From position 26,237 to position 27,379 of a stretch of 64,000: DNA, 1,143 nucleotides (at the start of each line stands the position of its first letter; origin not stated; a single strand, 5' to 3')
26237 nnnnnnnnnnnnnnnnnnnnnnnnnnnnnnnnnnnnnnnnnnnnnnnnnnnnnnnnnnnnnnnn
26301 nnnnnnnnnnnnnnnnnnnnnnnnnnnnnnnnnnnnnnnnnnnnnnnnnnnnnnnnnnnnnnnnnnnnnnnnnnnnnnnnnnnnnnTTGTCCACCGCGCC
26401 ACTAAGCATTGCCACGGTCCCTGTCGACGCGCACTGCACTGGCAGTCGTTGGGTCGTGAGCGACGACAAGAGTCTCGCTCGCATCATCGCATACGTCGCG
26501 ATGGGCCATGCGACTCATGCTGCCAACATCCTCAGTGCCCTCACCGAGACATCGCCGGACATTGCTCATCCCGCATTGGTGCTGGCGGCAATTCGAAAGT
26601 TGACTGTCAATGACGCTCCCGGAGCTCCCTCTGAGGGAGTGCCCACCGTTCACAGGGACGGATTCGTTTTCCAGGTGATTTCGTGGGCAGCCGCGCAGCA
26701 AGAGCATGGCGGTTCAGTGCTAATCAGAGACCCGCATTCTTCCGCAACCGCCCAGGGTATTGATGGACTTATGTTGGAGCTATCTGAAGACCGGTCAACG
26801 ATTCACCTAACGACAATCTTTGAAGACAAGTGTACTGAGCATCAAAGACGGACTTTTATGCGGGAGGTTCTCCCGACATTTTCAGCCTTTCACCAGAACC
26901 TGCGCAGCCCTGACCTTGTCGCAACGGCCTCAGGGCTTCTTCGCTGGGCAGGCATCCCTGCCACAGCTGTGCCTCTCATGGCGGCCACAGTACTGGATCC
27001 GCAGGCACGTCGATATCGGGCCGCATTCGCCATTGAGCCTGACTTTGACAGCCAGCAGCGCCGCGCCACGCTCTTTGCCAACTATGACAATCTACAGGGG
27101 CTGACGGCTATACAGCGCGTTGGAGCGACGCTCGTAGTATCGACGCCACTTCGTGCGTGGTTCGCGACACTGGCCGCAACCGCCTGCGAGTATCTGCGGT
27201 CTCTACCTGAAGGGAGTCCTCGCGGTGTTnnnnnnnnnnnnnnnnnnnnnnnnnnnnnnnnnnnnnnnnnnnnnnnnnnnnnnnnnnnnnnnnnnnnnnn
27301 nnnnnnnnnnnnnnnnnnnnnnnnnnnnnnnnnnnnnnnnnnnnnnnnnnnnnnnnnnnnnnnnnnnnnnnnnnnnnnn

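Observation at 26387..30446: Two-gene HamA/HamB (Hachiman)-like module at the 5' edge of a defence island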

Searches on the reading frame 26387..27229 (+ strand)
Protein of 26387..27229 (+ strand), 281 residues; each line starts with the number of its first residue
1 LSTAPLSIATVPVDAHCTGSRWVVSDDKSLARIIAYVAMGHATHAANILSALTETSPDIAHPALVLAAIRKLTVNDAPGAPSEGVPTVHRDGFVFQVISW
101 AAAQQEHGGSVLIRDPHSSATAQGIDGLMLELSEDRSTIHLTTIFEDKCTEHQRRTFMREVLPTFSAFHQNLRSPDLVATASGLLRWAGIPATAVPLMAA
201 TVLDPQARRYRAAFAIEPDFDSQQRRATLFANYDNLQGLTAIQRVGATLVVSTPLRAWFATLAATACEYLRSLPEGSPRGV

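Call 3: search_protein_families(library=pfam, proteins=[window:26387-27229:+], max_evalue=1)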
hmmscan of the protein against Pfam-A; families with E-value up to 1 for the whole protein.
window:26387-27229:+ (281 aa): 2 families
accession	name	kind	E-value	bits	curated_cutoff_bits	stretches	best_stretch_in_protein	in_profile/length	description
PF10014.15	2OG-Fe_Oxy_2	-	0.087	12.9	23.1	1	67-144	97-174/192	2OG-Fe dioxygenase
PF12902.13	Ferritin-like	-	0.16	12.2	22.3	1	30-71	33-73/221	Ferritin-like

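Call 4: search_protein_families(library=padloc, proteins=[window:26387-27229:+], max_evalue=1)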
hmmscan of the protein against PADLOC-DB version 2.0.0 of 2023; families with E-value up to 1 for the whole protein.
window:26387-27229:+ (281 aa): 0 families

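Call 5: search_protein_families(library=ncbifam, proteins=[window:26387-27229:+], max_evalue=1)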
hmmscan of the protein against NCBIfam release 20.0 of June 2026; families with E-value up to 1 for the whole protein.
window:26387-27229:+ (281 aa): 2 families
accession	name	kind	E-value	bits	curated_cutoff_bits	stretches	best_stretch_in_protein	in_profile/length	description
NF033701.1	yciY_fam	hypoth_equivalog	0.071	13.3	30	1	203-233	25-55/56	YciY family protein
TIGR01178.1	ade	equivalog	0.16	10.4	472.5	1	95-139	64-108/552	adenine deaminase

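Call 10: find_homologous_proteins(query=window:26387-27229:+, max_evalue=0.001)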
Query window:26387-27229:+ (281 aa): 103 proteins with E <= 0.001 among 3748 candidates.
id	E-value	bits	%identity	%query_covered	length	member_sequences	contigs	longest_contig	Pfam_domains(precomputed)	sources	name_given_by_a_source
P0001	2.1e-155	534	100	86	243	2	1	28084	-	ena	-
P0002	2.0e-81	291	54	94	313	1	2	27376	-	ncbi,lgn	-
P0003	3.8e-80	287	52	96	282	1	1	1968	-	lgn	-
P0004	2.7e-79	284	51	98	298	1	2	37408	-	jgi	jgi:hypothetical protein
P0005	2.5e-78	281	49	99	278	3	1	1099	-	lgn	-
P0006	4.3e-78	281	49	96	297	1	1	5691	-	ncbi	-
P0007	9.4e-78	279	51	97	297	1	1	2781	-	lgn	-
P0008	4.8e-77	277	49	97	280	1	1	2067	-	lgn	-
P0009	7.7e-77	276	52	99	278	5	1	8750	-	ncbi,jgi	jgi:hypothetical protein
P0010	1.1e-76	276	50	96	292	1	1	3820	-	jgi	jgi:hypothetical protein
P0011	1.3e-76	276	49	99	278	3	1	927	-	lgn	-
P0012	1.2e-74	269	48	97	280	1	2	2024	-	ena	-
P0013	1.4e-74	269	49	95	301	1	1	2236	-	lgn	-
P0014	1.7e-74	269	50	96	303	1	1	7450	-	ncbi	-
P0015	7.0e-74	267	49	97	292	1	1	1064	-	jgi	jgi:hypothetical protein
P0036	8.5e-70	253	43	99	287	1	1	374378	-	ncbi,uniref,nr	ncbi:hypothetical protein [Pseudodonghicola flavimaris]|uniref:Anti-bacteriophage protein A/HamA C-t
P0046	5.3e-69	251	43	99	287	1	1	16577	-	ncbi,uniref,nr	ncbi:hypothetical protein MB818_21205 [Ruegeria sp. 1NDH52C]|uniref:Anti-bacteriophage protein A/Ham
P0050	7.9e-69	250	43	98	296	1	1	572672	-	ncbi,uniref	ncbi:hypothetical protein [Pseudophaeobacter sp. A-200-2]|uniref:hypothetical protein n=1 Tax=Pseudo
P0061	6.5e-67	244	42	99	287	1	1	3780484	-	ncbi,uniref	ncbi:hypothetical protein [Celeribacter sp. SCSIO 80788]|uniref:hypothetical protein n=1 Tax=Celerib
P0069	6.0e-66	241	44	96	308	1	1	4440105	-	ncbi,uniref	ncbi:hypothetical protein QEZ52_07930 [Aliisedimentitalea scapharcae]|uniref:Uncharacterized protein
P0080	6.4e-65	237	45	95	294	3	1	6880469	-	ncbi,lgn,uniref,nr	ncbi:hypothetical protein [Pseudomonas chlororaphis]|uniref:hypothetical protein n=1 Tax=Pseudomonas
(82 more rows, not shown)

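Call 12: search_solved_structures(query=window:26387-27229:+, max_evalue=10)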
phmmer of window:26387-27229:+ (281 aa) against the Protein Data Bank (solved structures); distinct sequences matched with E-value up to 10: 0.

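Call 14: search_solved_structures(query=A1, max_evalue=10, show_alignments=3)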
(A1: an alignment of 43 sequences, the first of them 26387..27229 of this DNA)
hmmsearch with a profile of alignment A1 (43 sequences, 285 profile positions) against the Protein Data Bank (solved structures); distinct sequences matched with E-value up to 10: 1.
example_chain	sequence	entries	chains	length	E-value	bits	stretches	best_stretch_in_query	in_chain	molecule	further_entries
1rkt_A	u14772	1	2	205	1.1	11.5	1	168-205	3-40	protein yfiR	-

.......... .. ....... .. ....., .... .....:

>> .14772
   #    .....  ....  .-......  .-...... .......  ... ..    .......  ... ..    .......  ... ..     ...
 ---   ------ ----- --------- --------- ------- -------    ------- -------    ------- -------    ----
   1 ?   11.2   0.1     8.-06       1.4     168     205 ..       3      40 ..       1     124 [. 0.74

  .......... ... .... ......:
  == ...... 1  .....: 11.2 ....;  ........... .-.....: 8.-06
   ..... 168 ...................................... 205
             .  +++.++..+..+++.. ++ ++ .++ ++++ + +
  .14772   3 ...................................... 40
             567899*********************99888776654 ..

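Call 15: search_protein_families(library=pfam, alignment_id=A1, max_evalue=1)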
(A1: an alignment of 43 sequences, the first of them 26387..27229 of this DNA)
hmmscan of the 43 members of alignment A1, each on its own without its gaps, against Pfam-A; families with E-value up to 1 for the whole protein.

A. member 1, window:26387-27229:+ (281 aa): 2 families
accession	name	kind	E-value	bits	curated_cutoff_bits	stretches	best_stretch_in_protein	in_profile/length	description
PF10014.15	2OG-Fe_Oxy_2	-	0.087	12.9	23.1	1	67-144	97-174/192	2OG-Fe dioxygenase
PF12902.13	Ferritin-like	-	0.16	12.2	22.3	1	30-71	33-73/221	Ferritin-like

B. families by the number of members that match (of 43 scanned): 17 families
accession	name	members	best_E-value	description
PF04823.17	Herpes_UL49_2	3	0.036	Herpesvirus UL49 tegument protein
PF08337.17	Plexin_cytopl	2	0.045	Plexin cytoplasmic RasGAP domain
PF14226.12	DIOX_N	1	0.0025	non-haem dioxygenase in morphine synthesis N-terminal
PF02388.22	FemAB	1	0.0082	FemAB family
PF09086.16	DUF1924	1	0.059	Domain of unknown function (DUF1924)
PF10014.15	2OG-Fe_Oxy_2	1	0.087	2OG-Fe dioxygenase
PF05836.17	Chorion_S16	1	0.094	Chorion protein S16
PF13822.11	ACC_epsilon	1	0.11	Acyl-CoA carboxylase epsilon subunit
PF11891.13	RETICULATA-like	1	0.12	Protein RETICULATA-related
PF03259.23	Robl_LC7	1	0.13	Roadblock/LC7 domain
PF23889.1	DUF7241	1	0.14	Domain of unknown function (DUF7241)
PF12902.13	Ferritin-like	1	0.16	Ferritin-like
PF08779.16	bCoV_NS7A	1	0.18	Betacoronavirus NS7A protein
PF25355.1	DUF7882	1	0.21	Domain of unknown function (DUF7882)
PF21574.2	Cas9_PI_C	1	0.23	CRISPR-associated endonuclease Cas9, C-terminal domain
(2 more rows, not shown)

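Call 18: find_encoding_contigs(protein=P0036, flank=8000, max_places=2)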
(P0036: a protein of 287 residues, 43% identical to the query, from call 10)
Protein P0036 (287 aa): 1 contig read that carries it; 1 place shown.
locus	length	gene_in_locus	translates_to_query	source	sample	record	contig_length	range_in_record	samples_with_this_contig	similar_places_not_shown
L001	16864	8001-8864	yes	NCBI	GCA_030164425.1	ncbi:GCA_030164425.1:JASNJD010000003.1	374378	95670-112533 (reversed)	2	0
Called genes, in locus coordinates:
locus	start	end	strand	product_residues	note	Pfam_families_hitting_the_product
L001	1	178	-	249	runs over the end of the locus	PF00665:rve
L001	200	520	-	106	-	PF13384:HTH_23 (faint)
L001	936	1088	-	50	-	-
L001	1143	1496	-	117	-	PF05717:TnpB_IS66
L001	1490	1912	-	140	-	PF01527:HTH_Tnp_1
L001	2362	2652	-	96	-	PF01381:HTH_3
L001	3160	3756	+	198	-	PF13560:HTH_31, PF01381:HTH_3, PF13443:HTH_26 (weak)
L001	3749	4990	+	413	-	PF13657:Couple_hipA, PF07804:HipA_C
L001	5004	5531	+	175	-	-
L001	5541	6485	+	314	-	PF01582:TIR (weak), PF13676:TIR_2, PF27176:Y4lF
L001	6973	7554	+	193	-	PF00239:Resolvase, PF02796:HTH_7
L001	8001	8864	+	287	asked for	-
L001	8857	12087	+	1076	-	PF00270:DEAD, PF04851:ResIII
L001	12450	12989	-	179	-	PF13521:AAA_28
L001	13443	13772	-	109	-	PF09538:FYDLN_acid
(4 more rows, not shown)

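Call 19: find_encoding_contigs(protein=P0080, flank=8000, max_places=2)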
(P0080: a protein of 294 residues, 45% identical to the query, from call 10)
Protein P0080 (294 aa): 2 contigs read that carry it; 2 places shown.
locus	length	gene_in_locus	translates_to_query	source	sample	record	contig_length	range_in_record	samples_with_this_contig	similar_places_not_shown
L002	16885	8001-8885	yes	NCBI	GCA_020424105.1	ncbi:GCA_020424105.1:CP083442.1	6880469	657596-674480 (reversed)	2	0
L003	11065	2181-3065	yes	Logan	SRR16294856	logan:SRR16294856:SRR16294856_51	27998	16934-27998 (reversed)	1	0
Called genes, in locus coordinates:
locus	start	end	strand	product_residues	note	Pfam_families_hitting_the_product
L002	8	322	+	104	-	-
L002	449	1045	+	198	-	PF20432:Xre-like-HTH (weak), PF09722:Xre_MbcA_ParS_C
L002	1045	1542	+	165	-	PF08808:RES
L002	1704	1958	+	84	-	-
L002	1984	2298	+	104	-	-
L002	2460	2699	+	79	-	-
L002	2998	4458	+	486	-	PF05488:PAAR_motif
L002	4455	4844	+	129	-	-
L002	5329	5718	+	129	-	-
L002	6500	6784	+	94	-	PF11275:DUF3077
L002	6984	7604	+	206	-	PF01872:RibD_C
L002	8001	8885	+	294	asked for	-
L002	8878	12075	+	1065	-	PF00270:DEAD, PF04851:ResIII, PF00271:Helicase_C (faint)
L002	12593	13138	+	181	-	PF13238:AAA_18, PF13207:AAA_17 (weak)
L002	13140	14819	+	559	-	PF13238:AAA_18, PF00709:Adenylsucc_synt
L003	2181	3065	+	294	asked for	-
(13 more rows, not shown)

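Call 20: find_encoding_contigs(protein=P0001, flank=10000, max_places=2)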
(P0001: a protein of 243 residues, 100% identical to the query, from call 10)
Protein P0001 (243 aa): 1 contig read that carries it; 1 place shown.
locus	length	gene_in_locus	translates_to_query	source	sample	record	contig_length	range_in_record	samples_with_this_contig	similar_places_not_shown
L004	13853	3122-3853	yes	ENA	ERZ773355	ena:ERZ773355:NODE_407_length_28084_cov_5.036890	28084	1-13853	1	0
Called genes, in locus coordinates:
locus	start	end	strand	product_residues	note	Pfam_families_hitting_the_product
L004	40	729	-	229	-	PF22694:CtpB_N-like, PF00595:PDZ, PF13180:PDZ_2, PF17820:PDZ_6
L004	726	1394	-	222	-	PF02223:Thymidylate_kin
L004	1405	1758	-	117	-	PF06133:Com_YlbF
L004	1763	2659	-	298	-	PF17827:PrmC_N, PF05175:MTS, PF06325:PrmA (weak), PF12847:Methyltransf_18 (weak), PF13847:Methyltransf_31 (weak), PF08241:Methyltransf_11 (weak), PF08242:Methyltransf_12 (weak), PF13649:Methyltransf_25, +1 more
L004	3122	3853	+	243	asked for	-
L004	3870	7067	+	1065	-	PF00270:DEAD, PF04851:ResIII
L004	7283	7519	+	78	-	-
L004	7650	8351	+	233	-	-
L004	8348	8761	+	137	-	PF18478:PIN_10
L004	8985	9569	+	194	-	PF18731:HEPN_Swt1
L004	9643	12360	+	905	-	PF13191:AAA_16 (faint), PF28530:DUF8426, PF07728:AAA_5, PF20720:nSTAND3 (weak), PF28529:McrB_lid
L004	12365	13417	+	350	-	PF10117:McrBC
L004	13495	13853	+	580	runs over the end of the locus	PF12161:HsdM_N, PF02384:N6_Mtase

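Call 23: predict_structure(alignment_id=A1)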
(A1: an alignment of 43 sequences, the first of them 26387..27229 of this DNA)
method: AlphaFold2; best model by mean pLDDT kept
length: 281 residues; sequences in the alignment: 43
mean_pLDDT: 93.0   pTM: 0.91
mean pLDDT of the five models: 93.0, 92.9, 92.5, 92.1, 91.8
residues with pLDDT >= 90: 239; 70-90: 26; 50-70: 15; < 50: 1
segments of 3 or more residues with pLDDT < 50: none
pLDDT, mean of each block of 10 residues (from residue 1): 88 97 97 96 93 82 95 86 87 97 94 84 83 96 97 97 97 94 97 98 97 97 98 97 98 95 98 74 45
secondary structure, 60 per line:
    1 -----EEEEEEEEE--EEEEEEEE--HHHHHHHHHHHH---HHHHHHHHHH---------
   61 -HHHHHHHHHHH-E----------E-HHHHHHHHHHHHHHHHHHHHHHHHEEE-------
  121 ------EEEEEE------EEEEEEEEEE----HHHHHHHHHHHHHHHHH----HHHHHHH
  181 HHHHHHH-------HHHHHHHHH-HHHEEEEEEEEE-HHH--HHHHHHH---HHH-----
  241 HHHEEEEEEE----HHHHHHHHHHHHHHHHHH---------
elements in order: E6-14 E17-24 H27-38 H42-51 H62-72 H87-110 E111-113 E127-132 E139-148 H153-169 H174-187 H195-203 E208-216 H223-229 E244-250 H255-272

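Call 25: fold_search(model_id=the predicted structure, library=pdb)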
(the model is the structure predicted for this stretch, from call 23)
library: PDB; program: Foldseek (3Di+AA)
matches with E <= 10: 453; with E <= 0.001: 0
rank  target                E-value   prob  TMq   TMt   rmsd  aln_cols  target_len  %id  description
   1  4g6u_A                1.5e-01  0.16  0.21  0.25  19.0       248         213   11  CdiA-CT/CdiI toxin and immunity complex from Escherichia coli (released 2012-12-12)
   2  1wte_MODEL_1_A        2.0e-01  0.13  0.21  0.22  16.6       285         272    8  Crystal structure of type II restrcition endonuclease, EcoO109I complexed with cognate DNA (released 2004-12-14)
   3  8a4c_C                3.4e-01  0.13  0.22  0.28  17.2       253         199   10  Structure of human Rep15:Rab3B complex. (released 2022-08-10)
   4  8dgc_A                4.5e-01  0.18  0.26  0.05   9.4       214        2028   14  Avs3 bound to phage PhiV-1 terminase (released 2022-08-03)
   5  7epe                  5.6e-01  0.04  0.16  0.12  23.5       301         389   11  Crystal structure of mGlu2 bound to NAM563 (released 2021-06-23)
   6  6g2d_C                5.9e-01  0.06  0.17  0.04  15.5       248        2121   12  Citrate-induced acetyl-CoA carboxylase (ACC-Cit) filament at 5.4 A resolution (released 2018-06-13)
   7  6lyh_A                7.4e-01  0.05  0.15  0.13  17.2       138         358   13  Crystal structure of tea N9-methyltransferase CkTcS in complex with SAH and 1,3,7-trimethyluric acid (released 2020-03-04)
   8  3m81_A                8.2e-01  0.03  0.11  0.11  14.2       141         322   16  Crystal structure of Acetyl xylan esterase (TM0077) from THERMOTOGA MARITIMA at 2.50 A resolution (native apo structur (released 2010-04-21)
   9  7uek                  8.7e-01  0.10  0.15  0.18  12.2       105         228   15  Crystal structure of a de novo designed ovoid TIM barrel OT3 (released 2023-01-18)
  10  2oxv_A                8.7e-01  0.05  0.15  0.16  13.7       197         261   11  Structure of the A138T promiscuous mutant of the EcoRI restriction endonuclease bound to its cognate recognition site. (released 2007-10-23)
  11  7p76_D                8.7e-01  0.03  0.15  0.16  17.1       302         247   12  Re-engineered 2-deoxy-D-ribose-5-phosphate aldolase catalysing asymmetric Michael addition reactions, Schiff base comp (released 2021-10-27)
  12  6xm1_C                9.7e-01  0.03  0.15  0.10  15.0       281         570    9  SM Protein Vps45 in Complex with Qa SNARE Tlg2 (released 2020-08-19)
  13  5uw6_B                1.0e+00  0.04  0.12  0.06  13.0       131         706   11  PCY1 in Complex with Follower Peptide and Covalent Inhibitor ZPP (released 2017-05-31)
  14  8sd0_A                1.0e+00  0.02  0.12  0.07  24.1       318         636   10  Cryo-EM structure of RIG-I in complex with p3SLR14 (released 2024-03-13)
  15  6bzf_A                1.1e+00  0.06  0.15  0.19  14.3       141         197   12  Structure of S. cerevisiae Zip2:Spo16 complex, C2 form (released 2018-02-14)
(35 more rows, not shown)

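Call 32: list_cluster_members(proteins=[P0036, P0046, P0069])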
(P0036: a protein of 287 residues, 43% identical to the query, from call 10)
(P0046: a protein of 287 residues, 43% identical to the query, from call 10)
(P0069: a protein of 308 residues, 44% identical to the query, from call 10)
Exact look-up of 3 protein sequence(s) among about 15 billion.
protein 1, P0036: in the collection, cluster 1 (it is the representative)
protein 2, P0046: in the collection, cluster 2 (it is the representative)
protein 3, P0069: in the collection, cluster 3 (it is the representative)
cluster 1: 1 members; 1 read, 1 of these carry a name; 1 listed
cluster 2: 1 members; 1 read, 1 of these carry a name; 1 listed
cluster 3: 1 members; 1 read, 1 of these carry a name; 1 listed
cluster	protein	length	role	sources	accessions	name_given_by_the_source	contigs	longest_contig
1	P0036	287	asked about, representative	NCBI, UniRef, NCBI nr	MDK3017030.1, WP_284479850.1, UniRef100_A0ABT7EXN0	hypothetical protein [Pseudodonghicola flavimaris] | Anti-bacteriophage protein A/HamA C-terminal domain-containing protein n=1 ...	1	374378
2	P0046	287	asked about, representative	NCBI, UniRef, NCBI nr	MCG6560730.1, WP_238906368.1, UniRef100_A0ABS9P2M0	hypothetical protein MB818_21205 [Ruegeria sp. 1NDH52C] | Anti-bacteriophage protein A/HamA C-terminal domain-containing protein n=1 Tax=Ruegeria ... | hypothetical protein [Ruegeria alba]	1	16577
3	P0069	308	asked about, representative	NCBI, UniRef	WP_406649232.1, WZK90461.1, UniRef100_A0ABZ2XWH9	hypothetical protein QEZ52_07930 [Aliisedimentitalea scapharcae] | Uncharacterized protein n=1 Tax=Aliisedimentitalea scapharcae TaxID=1524259 ...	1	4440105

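Call 33: search_protein_families(library=pfam, proteins=[P0036, P0046, P0061, P0050], max_evalue=10)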
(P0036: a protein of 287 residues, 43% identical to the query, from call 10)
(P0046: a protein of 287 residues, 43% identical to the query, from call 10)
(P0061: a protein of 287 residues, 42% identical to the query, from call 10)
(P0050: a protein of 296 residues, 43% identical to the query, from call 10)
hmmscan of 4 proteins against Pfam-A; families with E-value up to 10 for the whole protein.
P0036 (287 aa): 2 families
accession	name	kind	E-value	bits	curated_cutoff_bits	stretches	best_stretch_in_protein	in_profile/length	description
PF04823.17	Herpes_UL49_2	-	0.11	13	25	1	29-82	34-87/96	Herpesvirus UL49 tegument protein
PF13822.11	ACC_epsilon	-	4.3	8.5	25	1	31-52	10-31/60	Acyl-CoA carboxylase epsilon subunit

P0046 (287 aa): 2 families
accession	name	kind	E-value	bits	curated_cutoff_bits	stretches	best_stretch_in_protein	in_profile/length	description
PF04823.17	Herpes_UL49_2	-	0.036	14.6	25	1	29-82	34-87/96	Herpesvirus UL49 tegument protein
PF13822.11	ACC_epsilon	-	4.7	8.4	25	1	31-52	10-31/60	Acyl-CoA carboxylase epsilon subunit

P0061 (287 aa): 1 family
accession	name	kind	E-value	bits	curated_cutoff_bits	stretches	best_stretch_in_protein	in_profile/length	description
PF04823.17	Herpes_UL49_2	-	0.091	13.3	25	1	29-83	34-88/96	Herpesvirus UL49 tegument protein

P0050 (296 aa): 1 family
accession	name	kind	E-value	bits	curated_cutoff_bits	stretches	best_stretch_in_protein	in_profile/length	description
PF11132.13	SplA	-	0.23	11.7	25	1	212-257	22-68/74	Transcriptional regulator protein (SplA)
